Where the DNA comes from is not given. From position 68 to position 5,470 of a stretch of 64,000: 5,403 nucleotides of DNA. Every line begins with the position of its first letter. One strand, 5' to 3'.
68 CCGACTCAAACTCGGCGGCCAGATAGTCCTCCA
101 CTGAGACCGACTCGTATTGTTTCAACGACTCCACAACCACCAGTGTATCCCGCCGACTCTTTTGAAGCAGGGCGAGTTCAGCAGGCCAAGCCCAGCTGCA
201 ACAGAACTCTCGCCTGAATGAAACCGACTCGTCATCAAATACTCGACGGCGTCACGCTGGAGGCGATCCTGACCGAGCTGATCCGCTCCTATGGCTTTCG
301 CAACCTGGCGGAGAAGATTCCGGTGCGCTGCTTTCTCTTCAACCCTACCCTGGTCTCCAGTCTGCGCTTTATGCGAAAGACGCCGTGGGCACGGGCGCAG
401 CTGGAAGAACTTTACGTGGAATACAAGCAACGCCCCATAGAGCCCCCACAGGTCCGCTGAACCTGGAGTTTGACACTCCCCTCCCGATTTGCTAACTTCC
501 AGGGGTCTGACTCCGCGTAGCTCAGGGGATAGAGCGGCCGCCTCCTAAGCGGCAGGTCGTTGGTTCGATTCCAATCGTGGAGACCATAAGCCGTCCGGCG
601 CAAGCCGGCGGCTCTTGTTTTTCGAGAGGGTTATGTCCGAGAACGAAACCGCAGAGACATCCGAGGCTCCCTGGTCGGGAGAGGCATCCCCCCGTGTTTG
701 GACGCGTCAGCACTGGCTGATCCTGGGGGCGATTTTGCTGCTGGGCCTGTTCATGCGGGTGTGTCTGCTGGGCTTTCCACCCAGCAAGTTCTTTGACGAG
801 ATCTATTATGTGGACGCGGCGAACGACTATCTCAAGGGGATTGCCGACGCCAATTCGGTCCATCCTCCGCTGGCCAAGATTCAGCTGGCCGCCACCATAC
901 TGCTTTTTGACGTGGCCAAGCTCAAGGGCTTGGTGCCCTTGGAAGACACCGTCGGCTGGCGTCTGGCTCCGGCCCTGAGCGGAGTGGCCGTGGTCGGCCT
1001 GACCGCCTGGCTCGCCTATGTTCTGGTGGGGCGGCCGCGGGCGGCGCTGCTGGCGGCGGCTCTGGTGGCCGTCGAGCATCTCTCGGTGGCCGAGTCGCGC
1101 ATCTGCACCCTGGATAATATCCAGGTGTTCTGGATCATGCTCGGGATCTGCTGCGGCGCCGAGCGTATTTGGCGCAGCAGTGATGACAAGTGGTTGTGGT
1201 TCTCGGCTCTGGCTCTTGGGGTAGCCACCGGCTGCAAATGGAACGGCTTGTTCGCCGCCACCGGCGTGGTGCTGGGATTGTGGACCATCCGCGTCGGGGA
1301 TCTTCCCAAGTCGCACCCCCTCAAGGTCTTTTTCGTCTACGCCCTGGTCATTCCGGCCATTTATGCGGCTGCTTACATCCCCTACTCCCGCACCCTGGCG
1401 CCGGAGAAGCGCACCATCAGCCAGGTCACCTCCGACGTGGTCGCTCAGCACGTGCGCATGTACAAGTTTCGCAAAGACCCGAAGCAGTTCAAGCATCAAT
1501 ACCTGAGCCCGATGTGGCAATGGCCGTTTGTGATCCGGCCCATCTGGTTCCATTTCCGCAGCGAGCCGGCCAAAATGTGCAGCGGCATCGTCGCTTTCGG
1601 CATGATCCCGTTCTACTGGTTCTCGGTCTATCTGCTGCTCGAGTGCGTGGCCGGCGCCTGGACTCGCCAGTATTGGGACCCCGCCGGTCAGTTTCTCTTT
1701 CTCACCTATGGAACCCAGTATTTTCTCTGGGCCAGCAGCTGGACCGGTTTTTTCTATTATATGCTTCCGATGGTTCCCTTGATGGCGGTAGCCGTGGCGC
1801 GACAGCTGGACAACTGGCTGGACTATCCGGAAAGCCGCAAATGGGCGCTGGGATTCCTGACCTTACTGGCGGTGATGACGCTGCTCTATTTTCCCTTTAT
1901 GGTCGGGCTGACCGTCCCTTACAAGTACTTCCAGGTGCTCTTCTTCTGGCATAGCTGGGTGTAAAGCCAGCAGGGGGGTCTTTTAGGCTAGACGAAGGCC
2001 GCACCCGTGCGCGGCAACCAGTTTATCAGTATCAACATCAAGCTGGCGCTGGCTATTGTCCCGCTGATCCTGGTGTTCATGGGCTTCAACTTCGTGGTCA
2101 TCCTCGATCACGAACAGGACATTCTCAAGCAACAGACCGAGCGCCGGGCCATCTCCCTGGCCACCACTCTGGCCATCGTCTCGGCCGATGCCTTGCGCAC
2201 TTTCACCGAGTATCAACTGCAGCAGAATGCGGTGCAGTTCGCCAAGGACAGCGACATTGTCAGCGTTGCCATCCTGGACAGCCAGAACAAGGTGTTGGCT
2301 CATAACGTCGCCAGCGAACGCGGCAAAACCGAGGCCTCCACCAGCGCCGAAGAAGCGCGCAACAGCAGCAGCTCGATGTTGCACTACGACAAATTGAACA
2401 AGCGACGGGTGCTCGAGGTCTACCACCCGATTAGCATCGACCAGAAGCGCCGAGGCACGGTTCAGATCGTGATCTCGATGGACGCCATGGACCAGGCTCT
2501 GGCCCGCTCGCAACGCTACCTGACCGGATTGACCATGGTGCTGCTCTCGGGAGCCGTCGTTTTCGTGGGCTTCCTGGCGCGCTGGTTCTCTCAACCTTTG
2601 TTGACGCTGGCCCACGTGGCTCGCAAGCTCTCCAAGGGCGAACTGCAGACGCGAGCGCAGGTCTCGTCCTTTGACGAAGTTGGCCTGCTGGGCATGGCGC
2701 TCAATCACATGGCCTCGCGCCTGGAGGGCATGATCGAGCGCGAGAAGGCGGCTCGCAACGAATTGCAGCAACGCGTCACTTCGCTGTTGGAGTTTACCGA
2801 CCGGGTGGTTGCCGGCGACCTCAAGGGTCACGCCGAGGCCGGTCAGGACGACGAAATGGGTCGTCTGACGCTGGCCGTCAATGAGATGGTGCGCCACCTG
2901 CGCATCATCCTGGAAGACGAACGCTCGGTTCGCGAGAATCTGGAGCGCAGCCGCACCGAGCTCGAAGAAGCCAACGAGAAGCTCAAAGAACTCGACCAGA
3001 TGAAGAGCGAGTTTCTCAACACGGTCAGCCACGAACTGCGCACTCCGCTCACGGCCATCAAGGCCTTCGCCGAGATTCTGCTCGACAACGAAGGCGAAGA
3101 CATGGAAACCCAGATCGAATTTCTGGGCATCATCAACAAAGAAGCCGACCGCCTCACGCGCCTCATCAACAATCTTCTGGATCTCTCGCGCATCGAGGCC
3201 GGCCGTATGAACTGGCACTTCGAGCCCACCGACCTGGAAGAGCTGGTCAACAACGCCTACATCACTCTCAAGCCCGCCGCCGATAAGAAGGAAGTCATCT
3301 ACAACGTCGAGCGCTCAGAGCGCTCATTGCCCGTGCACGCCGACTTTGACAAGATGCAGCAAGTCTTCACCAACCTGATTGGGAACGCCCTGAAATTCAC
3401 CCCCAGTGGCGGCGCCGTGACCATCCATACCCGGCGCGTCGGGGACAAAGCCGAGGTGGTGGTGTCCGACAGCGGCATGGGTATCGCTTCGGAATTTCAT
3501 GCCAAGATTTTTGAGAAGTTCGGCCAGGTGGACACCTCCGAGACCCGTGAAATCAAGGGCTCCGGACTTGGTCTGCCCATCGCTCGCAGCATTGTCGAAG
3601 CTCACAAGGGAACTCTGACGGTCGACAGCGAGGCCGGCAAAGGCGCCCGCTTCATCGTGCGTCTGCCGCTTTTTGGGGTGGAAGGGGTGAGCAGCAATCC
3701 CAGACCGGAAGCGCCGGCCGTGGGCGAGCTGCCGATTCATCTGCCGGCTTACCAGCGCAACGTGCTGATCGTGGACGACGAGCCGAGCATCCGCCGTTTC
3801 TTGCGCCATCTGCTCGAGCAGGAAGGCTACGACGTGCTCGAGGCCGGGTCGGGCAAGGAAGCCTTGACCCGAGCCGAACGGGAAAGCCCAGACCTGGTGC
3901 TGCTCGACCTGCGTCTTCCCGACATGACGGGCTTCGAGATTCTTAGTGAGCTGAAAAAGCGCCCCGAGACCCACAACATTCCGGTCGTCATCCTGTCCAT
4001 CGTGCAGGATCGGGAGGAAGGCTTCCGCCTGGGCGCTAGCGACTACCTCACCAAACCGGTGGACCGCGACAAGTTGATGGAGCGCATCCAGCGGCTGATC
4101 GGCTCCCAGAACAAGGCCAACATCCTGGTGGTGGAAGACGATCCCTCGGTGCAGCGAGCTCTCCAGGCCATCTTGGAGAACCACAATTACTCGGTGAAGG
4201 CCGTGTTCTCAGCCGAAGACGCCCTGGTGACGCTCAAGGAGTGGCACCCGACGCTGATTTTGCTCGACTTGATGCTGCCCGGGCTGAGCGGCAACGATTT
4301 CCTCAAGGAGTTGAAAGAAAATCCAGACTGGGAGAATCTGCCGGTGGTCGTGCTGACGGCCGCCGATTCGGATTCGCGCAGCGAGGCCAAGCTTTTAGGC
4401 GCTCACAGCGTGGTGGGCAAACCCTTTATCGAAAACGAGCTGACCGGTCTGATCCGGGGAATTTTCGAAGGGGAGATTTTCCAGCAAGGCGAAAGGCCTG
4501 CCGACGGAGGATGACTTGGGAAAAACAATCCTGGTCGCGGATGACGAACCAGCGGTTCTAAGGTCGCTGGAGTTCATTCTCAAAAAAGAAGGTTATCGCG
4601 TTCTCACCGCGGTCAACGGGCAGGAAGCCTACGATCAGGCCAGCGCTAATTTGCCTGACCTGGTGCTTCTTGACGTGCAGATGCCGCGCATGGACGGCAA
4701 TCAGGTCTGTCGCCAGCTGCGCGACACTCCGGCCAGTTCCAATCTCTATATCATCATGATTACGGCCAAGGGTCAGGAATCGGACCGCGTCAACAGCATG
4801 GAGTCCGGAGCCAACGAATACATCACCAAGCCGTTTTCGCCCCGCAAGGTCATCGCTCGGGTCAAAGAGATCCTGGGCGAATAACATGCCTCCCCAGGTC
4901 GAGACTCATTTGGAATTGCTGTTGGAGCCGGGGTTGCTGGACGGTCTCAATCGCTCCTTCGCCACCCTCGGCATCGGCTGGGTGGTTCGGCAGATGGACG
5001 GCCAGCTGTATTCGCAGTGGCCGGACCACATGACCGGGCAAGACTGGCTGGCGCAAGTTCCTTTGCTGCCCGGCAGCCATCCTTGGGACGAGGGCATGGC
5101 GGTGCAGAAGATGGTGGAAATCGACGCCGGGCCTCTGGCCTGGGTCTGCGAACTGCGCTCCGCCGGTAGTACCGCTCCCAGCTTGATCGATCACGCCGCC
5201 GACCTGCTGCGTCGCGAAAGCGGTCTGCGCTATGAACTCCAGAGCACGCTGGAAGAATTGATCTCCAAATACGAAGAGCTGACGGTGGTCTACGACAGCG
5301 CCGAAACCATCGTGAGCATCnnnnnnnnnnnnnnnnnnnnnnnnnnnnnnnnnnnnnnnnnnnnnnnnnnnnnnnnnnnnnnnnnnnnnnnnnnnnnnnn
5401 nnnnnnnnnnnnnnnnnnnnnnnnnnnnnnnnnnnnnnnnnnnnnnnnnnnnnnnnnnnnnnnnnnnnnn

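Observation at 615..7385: Operon coupling a PMT-type glycosyltransferase to His-kinase/c-di-GMP signalling and a membrane-anchored orphan TRAP-type binding protein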

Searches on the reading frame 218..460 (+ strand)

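Call 9: search_protein_families(library=pfam, proteins=[window:218-460:+], max_evalue=0.001)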
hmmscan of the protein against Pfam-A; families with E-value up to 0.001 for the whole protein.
window:218-460:+ (80 aa): 1 family
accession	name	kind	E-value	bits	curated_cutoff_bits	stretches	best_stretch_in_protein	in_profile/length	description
PF09905.14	VF530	-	2.9e-25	88.7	27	1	8-67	4-63/63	DNA-binding protein VF530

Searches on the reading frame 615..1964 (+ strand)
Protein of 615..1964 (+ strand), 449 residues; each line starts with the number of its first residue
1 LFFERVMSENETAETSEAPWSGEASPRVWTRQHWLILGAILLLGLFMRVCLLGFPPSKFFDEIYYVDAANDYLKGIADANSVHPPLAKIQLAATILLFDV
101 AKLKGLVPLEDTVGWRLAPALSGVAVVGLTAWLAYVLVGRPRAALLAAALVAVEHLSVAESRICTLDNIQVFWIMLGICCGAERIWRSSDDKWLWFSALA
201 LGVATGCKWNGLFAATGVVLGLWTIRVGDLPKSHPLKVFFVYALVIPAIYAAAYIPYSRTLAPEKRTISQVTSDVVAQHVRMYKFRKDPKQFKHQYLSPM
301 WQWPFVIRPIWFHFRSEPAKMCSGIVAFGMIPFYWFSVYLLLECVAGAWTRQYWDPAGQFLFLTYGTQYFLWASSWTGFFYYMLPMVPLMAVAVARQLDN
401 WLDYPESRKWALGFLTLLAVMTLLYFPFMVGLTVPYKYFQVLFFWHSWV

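Call 3: search_protein_families(library=pfam, proteins=[window:615-1964:+], max_evalue=0.01)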
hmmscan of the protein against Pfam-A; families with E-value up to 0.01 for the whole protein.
window:615-1964:+ (449 aa): 2 families
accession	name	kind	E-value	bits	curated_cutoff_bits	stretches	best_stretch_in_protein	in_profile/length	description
PF02366.24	PMT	-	2.4e-25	90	22.7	1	40-245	3-224/245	Dolichyl-phosphate-mannose-protein mannosyltransferase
PF22571.1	LiaI-LiaF-TM_PspC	-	0.0019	18.4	27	1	325-426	33-134/142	PspC transmembrane region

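Call 4: search_protein_families(library=ncbifam, proteins=[window:615-1964:+], max_evalue=0.01)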
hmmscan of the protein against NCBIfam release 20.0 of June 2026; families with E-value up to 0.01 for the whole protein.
window:615-1964:+ (449 aa): 1 family
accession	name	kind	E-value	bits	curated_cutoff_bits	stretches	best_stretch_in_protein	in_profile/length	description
NF058602.1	PrMnsylTfPmt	equivalog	2.5e-09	36.5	800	1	18-222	19-232/530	protein O-mannosyltransferase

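Call 57: search_solved_structures(query=window:633-1961:+, max_evalue=0.01, show_alignments=2)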
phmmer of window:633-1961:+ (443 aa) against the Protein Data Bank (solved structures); distinct sequences matched with E-value up to 0.01: 0.

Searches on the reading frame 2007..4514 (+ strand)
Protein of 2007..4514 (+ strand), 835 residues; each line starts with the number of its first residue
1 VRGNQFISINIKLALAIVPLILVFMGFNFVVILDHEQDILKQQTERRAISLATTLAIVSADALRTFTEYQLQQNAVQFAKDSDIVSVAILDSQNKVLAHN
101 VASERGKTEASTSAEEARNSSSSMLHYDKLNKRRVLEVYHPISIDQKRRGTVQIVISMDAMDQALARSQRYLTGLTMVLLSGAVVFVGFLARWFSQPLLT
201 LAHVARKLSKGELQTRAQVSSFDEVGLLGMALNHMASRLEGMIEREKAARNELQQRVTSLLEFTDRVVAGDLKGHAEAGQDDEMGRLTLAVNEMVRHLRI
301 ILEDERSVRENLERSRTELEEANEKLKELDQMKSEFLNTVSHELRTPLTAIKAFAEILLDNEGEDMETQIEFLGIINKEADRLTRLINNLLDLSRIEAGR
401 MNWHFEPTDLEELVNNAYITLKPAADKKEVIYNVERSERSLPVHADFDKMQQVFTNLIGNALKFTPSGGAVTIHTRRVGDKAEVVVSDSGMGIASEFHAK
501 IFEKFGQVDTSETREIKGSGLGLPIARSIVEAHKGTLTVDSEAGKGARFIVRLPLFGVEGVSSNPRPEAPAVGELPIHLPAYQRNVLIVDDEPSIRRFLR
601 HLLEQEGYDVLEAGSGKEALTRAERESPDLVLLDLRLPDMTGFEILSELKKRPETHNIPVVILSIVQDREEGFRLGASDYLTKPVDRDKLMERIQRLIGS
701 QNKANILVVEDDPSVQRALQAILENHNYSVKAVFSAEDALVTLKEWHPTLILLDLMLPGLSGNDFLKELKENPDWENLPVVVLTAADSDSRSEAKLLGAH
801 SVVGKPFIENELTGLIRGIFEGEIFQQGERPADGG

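Call 3: search_protein_families(library=pfam, proteins=[window:2007-4514:+], max_evalue=0.01)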
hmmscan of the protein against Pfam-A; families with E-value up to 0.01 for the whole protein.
window:2007-4514:+ (835 aa): 8 families
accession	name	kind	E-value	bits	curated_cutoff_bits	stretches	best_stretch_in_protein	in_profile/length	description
PF00072.30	Response_reg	-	4.3e-55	185.1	30.2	2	586-695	1-111/111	Response regulator receiver domain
PF02518.31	HATPase_c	-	1.2e-27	96.9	26.4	1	446-555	2-109/111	Histidine kinase-, DNA gyrase B-, and HSP90-like ATPase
PF00512.31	HisKA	-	7.2e-22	77.7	26.9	1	332-399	1-66/66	His Kinase A (phospho-acceptor) domain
PF00672.30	HAMP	-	1.8e-18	67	25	2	189-240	1-52/53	HAMP domain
PF17203.10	sCache_3_2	-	9.2e-09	35.9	28.4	1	37-168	3-138/140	Single cache domain 3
PF06490.17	FleQ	-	0.0012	19.6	22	0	705-799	1-86/108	Flagellar regulatory protein FleQ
PF09984.15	sCache_4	-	0.0087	16.3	22.1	0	40-103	7-72/145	Single cache domain 4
PF23720.1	DUF7161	-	0.0097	16.3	27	0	573-600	25-52/72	Family of unknown function (DUF7161)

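Call 4: search_protein_families(library=ncbifam, proteins=[window:2007-4514:+], max_evalue=0.01)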
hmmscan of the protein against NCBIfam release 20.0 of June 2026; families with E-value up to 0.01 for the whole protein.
window:2007-4514:+ (835 aa): 172 families (the best 25 are shown)
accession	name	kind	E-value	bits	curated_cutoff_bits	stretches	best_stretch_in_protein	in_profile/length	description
NF033092.0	HK_WalK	equivalog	1.5e-85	288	725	2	327-555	366-594/594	cell wall metabolism sensor histidine kinase WalK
NF038297.2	hybrid_HK_HrmK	equivalog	1.5e-84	284.8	725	2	295-694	198-604/607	hybrid histidine kinase/response regulator HrmK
NF008318.0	PRK11107.1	equivalog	1.2e-82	278.4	890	4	292-555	252-518/920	two-component sensor histidine kinase BarA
TIGR02956.1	TMAO_torS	equivalog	1.1e-81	275.3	676.5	2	309-701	440-823/967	TMAO reductase system sensor histidine kinase/response regulator TorS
NF011874.0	PRK15347.1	equivalog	1.6e-78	264.7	852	3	273-556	341-615/921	two component system sensor kinase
NF047465.1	hybrid_HK_LvrA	exception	2.1e-78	264.2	1200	3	309-557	178-424/819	hybrid histidine kinase/response regulator LvrA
NF046044.1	PnpS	equivalog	1.1e-77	261.7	400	1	325-554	162-390/390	two-component system histidine kinase PnpS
NF008302.0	PRK11091.1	equivalog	5.1e-76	256.4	838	2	314-706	264-651/779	aerobic respiration two-component sensor histidine kinase ArcB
NF041947.1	LuxQ_Vibrio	equivalog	3.5e-65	220.4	1200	2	320-694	459-835/843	quorum-sensing autoinducer 2 sensor kinase/phosphatase LuxQ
NF045901.1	HisKinLetSLeg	equivalog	1.1e-62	212.3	1650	3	290-555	250-518/906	two-component system sensor histidine kinase LetS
NF041880.1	EPS_EpsF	equivalog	1.1e-62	212.1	900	3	321-554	262-492/492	response regulator EpsF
NF041832.1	near_NosP_CTERM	subfamily_domain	2.4e-62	211.1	400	2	331-697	5-369/370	NahK/ErcS family hybrid sensor histidine kinase/response regulator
NF040691.1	MtrAB_MtrB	equivalog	1.9e-60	205.3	450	2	265-567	224-504/507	MtrAB system histidine kinase MtrB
TIGR02966.1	phoR_proteo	equivalog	3e-60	204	334.2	1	325-552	106-332/333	phosphate regulon sensor histidine kinase PhoR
NF045911.1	TCSHisKinNblS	equivalog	3.7e-59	200.6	1000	2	283-554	339-619/621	two-component system sensor histidine kinase NblS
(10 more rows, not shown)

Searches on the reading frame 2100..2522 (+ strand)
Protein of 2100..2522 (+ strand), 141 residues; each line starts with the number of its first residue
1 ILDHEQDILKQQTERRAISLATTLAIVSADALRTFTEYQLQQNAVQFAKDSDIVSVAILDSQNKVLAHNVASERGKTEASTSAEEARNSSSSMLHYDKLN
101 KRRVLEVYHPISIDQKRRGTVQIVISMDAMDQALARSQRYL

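Call 37: search_solved_structures(query=window:2100-2522:+, max_evalue=10, show_alignments=3)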
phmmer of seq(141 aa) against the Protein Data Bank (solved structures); distinct sequences matched with E-value up to 10: 1.
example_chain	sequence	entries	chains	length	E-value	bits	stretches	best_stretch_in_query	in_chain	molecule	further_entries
4hhd_A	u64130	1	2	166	0.052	17.2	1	7-125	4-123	Phototropin-1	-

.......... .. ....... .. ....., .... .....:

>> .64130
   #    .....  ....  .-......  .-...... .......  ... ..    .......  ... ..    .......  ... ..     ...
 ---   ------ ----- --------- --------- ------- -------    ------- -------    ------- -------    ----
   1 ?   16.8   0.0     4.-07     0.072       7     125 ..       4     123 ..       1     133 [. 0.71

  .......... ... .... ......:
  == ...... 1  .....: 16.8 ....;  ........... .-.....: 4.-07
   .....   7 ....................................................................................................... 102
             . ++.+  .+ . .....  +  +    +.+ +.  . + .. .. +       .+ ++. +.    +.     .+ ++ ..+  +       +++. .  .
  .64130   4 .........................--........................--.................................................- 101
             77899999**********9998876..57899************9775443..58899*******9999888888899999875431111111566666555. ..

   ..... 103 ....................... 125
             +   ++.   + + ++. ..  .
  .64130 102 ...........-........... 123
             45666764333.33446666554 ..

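Call 55: search_protein_families(library=pfam, proteins=[window:2100-2520:+], max_evalue=10)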
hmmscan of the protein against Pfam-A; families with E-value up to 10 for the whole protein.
window:2100-2520:+ (140 aa): 5 families
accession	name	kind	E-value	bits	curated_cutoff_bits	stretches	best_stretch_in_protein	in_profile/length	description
PF17203.10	sCache_3_2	-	5.8e-10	39.8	28.4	1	6-137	3-138/140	Single cache domain 3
PF18719.7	ArlS_N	-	0.00019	22.1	27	1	54-135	61-139/140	ArlS sensor domain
PF23846.1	Cache_WalK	-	0.0015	19.4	27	1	44-123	5-90/92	WalK sensor protein kinase Chache domain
PF02743.24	dCache_1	-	0.0023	18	45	1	26-134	36-159/240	Cache domain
PF09984.15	sCache_4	-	0.0025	18.1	22.1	1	9-74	7-74/145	Single cache domain 4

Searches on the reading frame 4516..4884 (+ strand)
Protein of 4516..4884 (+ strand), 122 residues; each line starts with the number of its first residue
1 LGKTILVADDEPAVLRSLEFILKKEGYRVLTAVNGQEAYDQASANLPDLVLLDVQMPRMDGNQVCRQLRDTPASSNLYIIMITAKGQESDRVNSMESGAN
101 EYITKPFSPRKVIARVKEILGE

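Call 3: search_protein_families(library=pfam, proteins=[window:4516-4884:+], max_evalue=0.01)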
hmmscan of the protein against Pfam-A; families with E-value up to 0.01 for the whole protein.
window:4516-4884:+ (122 aa): 2 families
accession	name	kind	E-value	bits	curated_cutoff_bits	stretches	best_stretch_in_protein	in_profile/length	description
PF00072.30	Response_reg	-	2.6e-32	111.7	30.2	1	5-117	1-111/111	Response regulator receiver domain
PF23198.2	PDE8A_N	-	2.1e-07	31.4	29.6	1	3-101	11-113/147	PDE8A-like, N-terminal domain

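Call 4: search_protein_families(library=ncbifam, proteins=[window:4516-4884:+], max_evalue=0.01)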
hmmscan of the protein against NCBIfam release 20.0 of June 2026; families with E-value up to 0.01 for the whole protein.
window:4516-4884:+ (122 aa): 101 families (the best 25 are shown)
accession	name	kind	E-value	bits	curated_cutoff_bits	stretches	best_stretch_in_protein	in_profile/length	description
TIGR02154.1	PhoB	equivalog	2e-36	125.4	296.2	1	1-120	1-120/226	phosphate regulon transcriptional regulator PhoB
NF040534.1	resp_reg_YycF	equivalog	1.7e-34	119.1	340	1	3-118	1-113/231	response regulator YycF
NF045944.1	ResRegRpaBCyano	equivalog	4.5e-34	117.8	330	1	6-120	1-112/229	response regulator transcription factor RpaB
NF007135.0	PRK09581.1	equivalog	4e-33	114.9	474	1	1-119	1-119/457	PleD family two-component system response regulator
NF040689.1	MtrAB_MtrA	equivalog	4.6e-32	111.1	300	1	5-118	1-111/219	MtrAB system response regulator MtrA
NF008296.0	PRK11083.1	equivalog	4.1e-31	108.2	273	1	3-120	4-118/228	two-component system response regulator CreB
NF053854.1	RespRegPhoBBctds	equivalog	1.3e-29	103.2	270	1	5-120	1-115/225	two-component system response regulator PhoB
NF007982.1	PRK10710.1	equivalog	3.7e-28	98.7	380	1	3-120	8-122/235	envelope stress response regulator BaeR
NF007005.1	PRK09468.1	equivalog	1.1e-27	97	331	1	3-120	4-119/237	osmolarity response regulator transcription factor OmpR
NF033120.0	vanR_FM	exception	5.3e-27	95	460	1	4-117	5-115/231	vancomycin resistance response regulator transcription factor, VanR-F/VanR-M family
NF033117.2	vanR_ACDEGLN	exception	1.1e-26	93.8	350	1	5-119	1-112/226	VanR-ABDEGLN family response regulator transcription factor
NF041733.1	resp_reg_CseB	equivalog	5.2e-26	91.4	350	1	5-120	3-115/228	two-component system response regulator CseB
NF012227.0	AdeR_RR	equivalog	1.3e-25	90.3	340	1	2-120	11-126/239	efflux system response regulator transcription factor AdeR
NF007546.0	PRK10161.1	equivalog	6.4e-25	88.1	471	1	1-120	1-120/229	phosphate response regulator transcription factor PhoB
NF008034.0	PRK10766.1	equivalog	3.7e-24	85.5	275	1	1-120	1-117/231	two-component system response regulator TorR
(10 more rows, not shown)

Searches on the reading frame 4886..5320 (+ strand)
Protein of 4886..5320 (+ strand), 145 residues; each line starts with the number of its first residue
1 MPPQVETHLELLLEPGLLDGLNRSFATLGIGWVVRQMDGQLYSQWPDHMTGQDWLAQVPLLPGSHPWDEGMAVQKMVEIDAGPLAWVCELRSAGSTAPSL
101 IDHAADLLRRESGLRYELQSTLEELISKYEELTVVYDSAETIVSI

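Call 55: search_protein_families(library=pfam, proteins=[window:4886-5320:+], max_evalue=10)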
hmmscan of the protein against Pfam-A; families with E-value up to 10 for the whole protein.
window:4886-5320:+ (145 aa): 1 family
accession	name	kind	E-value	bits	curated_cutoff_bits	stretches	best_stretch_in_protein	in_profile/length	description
PF03833.19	PolC_DP2_N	-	0.17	11.5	24.3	1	89-139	136-184/271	DNA polymerase II large subunit DP2, N-terminal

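Call 86: predict_structure(alignment_id=A2)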
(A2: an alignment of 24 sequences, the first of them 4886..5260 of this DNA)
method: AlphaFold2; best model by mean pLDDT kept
length: 125 residues; sequences in the alignment: 24
mean_pLDDT: 88.7   pTM: 0.81
mean pLDDT of the five models: 88.7, 86.5, 86.2, 86.0, 85.2
residues with pLDDT >= 90: 87; 70-90: 28; 50-70: 7; < 50: 3
segments of 3 or more residues with pLDDT < 50: 1-3
pLDDT, mean of each block of 10 residues (from residue 1): 57 90 95 94 94 92 92 94 93 92 95 87 70
secondary structure, 60 per line:
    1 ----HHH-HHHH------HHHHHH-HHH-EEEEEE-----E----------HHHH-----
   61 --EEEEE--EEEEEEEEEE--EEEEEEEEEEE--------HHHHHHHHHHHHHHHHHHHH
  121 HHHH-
elements in order: H9-12 H19-24 E30-35 H52-55 E63-67 E70-79 E82-92 H101-124
